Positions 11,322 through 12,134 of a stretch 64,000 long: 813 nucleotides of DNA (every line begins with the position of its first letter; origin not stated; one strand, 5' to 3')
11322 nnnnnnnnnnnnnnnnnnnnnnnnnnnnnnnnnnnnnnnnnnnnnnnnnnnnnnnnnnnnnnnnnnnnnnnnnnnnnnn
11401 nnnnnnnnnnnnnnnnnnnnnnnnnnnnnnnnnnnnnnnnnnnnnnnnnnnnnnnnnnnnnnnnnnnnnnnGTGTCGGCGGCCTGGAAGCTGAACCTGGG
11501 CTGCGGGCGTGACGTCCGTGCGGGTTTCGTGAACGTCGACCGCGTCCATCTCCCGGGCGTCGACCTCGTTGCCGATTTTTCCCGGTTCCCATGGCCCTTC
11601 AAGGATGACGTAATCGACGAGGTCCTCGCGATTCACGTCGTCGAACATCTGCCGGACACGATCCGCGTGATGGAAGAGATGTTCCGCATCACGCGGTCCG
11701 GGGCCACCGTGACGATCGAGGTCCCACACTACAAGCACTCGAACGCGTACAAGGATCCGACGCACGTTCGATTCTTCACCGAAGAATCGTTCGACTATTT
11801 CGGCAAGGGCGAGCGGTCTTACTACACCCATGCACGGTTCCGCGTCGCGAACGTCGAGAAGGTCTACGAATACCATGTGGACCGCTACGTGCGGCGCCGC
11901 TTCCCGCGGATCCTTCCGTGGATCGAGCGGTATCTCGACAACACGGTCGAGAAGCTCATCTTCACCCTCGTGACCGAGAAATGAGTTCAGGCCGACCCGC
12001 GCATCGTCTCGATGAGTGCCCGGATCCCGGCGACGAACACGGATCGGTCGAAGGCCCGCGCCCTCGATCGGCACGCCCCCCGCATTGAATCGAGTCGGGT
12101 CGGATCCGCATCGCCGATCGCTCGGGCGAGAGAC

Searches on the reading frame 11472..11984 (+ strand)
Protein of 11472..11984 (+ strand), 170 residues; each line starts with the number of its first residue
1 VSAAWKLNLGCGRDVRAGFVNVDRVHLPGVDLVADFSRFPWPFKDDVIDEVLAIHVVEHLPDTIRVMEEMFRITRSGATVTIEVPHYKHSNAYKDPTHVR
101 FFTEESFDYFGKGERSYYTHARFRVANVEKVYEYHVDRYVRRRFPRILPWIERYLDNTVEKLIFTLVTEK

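Call 69: search_protein_families(library=pfam, proteins=[window:11472-11984:+], max_evalue=0.00001)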
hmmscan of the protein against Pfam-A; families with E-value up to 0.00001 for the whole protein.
window:11472-11984:+ (170 aa): 2 families
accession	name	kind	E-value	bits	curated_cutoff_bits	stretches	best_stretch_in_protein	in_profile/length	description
PF08241.18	Methyltransf_11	-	4.7e-07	30.8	21.2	1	14-80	25-93/95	Methyltransferase domain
PF13489.12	Methyltransf_23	-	9.1e-07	29.2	27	1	8-107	28-150/164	Methyltransferase domain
